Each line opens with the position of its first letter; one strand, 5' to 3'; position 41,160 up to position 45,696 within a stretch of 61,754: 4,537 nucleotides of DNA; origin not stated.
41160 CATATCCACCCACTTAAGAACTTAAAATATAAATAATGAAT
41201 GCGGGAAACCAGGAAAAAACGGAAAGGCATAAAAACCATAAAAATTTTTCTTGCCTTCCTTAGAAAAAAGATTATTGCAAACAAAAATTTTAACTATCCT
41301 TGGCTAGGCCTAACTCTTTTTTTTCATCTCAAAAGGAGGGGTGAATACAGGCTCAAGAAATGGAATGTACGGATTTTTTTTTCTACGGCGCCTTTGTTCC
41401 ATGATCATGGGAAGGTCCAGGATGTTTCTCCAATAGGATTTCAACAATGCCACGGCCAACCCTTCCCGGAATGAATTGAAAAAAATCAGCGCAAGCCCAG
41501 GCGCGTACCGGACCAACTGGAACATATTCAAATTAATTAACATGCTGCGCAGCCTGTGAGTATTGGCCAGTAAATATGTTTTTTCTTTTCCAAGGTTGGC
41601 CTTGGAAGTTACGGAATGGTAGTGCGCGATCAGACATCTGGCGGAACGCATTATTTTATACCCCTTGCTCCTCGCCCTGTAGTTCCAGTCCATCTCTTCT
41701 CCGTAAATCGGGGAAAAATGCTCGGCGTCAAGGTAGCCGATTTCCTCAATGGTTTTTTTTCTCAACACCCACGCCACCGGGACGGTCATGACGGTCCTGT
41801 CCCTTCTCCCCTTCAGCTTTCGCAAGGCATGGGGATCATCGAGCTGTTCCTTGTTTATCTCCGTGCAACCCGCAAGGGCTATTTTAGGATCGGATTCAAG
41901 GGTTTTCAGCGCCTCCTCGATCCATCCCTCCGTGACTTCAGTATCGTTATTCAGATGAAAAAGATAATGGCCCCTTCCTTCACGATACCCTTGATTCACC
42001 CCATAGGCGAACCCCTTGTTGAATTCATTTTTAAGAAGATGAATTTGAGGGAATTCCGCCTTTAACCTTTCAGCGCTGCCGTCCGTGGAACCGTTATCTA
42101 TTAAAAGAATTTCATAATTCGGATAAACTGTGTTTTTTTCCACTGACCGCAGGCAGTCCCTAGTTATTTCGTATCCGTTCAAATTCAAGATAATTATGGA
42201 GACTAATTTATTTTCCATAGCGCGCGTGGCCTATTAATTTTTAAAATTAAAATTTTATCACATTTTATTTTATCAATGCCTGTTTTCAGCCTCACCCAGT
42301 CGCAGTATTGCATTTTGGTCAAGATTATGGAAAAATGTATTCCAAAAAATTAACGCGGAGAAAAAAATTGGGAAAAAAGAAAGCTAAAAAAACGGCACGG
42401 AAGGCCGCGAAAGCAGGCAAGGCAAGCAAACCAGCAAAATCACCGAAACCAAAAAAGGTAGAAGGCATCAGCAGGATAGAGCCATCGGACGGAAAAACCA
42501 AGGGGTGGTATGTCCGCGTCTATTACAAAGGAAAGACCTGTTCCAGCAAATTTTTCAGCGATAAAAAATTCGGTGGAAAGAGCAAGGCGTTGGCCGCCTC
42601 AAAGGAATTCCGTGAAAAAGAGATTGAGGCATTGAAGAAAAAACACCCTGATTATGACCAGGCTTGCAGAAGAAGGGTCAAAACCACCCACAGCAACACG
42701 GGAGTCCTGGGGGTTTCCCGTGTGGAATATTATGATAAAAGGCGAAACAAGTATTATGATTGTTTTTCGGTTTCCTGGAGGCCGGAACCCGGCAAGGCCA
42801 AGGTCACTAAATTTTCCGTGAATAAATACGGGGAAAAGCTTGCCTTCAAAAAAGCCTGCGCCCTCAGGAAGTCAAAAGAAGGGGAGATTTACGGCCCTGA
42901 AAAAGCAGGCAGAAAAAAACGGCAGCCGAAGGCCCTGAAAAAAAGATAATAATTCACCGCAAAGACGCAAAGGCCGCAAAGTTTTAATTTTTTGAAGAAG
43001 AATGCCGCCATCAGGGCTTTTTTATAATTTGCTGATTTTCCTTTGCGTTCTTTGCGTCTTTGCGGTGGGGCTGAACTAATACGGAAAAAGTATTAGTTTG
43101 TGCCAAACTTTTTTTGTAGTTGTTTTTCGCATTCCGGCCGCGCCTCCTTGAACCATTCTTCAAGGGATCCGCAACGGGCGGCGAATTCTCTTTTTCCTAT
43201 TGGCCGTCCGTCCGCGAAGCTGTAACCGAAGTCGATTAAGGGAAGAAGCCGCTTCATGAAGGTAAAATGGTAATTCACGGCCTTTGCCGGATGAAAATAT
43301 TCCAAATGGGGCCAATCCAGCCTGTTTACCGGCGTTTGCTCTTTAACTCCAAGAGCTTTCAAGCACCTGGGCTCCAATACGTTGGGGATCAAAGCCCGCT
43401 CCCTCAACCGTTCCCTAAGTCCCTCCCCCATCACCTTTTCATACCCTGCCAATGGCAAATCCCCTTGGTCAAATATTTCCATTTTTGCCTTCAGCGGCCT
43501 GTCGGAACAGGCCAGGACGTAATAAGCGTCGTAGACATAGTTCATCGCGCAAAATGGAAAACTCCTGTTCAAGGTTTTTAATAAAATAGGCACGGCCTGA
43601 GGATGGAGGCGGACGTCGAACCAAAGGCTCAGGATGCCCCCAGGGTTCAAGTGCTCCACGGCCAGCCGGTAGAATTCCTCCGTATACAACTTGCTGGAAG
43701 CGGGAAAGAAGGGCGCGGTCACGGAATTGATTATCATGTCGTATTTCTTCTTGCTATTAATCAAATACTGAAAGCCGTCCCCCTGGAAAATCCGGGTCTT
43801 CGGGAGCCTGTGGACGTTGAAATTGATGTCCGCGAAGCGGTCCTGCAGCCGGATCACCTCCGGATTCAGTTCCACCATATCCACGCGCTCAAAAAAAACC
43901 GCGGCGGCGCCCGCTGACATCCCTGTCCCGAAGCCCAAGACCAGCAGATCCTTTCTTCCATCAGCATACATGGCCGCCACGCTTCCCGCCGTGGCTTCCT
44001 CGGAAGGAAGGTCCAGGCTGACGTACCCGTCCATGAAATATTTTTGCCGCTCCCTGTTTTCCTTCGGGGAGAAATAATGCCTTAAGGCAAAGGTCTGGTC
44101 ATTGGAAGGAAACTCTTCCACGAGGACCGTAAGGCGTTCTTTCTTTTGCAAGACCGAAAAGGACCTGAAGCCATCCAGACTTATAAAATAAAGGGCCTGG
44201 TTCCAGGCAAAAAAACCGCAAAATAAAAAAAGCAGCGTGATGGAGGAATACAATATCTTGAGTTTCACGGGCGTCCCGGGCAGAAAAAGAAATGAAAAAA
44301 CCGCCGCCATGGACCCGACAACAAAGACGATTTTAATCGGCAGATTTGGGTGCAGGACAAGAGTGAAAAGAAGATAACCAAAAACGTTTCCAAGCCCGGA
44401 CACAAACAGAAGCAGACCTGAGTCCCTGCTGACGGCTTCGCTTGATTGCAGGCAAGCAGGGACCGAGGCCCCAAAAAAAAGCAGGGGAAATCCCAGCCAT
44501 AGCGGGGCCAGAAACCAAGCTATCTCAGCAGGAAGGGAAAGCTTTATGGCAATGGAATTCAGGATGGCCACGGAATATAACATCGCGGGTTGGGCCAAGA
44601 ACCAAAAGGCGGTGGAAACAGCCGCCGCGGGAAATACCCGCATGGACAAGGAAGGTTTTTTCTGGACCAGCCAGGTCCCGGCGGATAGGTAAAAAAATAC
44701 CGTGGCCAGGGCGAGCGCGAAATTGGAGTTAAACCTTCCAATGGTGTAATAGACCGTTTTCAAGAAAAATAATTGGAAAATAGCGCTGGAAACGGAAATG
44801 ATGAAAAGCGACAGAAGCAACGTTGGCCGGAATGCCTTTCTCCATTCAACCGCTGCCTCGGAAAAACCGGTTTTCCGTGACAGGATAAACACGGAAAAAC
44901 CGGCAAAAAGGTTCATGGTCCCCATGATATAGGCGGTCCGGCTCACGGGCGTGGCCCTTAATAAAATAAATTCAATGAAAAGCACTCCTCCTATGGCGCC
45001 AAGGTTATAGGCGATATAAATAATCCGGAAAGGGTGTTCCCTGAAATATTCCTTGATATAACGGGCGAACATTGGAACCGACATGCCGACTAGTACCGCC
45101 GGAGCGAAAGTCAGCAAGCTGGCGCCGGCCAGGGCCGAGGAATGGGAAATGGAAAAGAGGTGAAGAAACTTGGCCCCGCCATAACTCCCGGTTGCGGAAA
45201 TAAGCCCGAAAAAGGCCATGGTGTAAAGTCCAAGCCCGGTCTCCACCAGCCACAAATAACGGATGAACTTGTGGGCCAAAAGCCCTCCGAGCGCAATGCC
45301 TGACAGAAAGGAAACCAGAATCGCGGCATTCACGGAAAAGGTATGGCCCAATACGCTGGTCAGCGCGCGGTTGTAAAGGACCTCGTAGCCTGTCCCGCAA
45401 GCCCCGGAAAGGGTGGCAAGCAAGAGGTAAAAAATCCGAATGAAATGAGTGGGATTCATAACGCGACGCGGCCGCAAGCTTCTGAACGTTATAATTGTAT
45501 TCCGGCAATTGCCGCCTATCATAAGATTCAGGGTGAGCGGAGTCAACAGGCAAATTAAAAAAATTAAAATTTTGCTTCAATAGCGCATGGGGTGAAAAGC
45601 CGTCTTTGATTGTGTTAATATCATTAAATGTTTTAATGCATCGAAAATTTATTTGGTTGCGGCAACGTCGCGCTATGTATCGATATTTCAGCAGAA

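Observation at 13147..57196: Conserved REP-like GCGGC-box (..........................[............]) at gene boundaries on both strands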

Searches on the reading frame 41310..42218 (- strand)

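Call 73: search_protein_families(library=pfam, proteins=[window:41310-42218:-])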
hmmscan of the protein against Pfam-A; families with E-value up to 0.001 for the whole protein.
window:41310-42218:- (302 aa): 1 family
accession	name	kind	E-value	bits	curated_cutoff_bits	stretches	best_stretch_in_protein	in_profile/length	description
PF00535.33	Glycos_transf_2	-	1.6e-23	83.9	23.3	1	7-134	1-131/168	Glycosyl transferase family 2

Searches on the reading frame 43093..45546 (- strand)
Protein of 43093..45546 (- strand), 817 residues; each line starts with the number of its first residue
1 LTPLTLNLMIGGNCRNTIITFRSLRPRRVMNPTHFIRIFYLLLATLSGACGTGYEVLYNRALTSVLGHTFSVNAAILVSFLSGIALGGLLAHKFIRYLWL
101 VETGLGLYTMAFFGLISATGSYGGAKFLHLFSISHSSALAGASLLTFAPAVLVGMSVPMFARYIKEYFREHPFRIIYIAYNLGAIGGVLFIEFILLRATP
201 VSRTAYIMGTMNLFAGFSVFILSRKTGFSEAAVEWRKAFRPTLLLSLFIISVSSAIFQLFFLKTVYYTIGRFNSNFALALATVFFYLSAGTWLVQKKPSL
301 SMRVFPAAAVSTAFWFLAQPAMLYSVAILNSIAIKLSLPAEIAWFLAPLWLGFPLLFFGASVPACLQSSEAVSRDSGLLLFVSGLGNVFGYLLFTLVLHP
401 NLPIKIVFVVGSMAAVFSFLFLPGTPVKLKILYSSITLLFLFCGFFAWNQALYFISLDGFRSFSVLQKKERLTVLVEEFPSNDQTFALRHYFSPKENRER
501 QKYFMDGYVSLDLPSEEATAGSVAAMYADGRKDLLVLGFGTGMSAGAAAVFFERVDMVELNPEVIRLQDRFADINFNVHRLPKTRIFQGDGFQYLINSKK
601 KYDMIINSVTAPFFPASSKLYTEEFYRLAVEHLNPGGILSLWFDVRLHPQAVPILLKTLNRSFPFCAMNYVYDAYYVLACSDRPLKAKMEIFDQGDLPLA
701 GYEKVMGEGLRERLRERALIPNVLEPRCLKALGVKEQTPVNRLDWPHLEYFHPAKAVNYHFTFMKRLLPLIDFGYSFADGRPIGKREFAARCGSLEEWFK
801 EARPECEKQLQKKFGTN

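Call 16: search_protein_families(library=pfam, proteins=[window:43093-45546:-])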
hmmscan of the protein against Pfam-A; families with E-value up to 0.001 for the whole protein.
window:43093-45546:- (817 aa): 1 family
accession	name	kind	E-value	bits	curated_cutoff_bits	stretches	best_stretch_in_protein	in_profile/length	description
PF01564.23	Spermine_synth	-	1.2e-12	48.2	22.9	1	524-664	12-154/186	Spermine/spermidine synthase domain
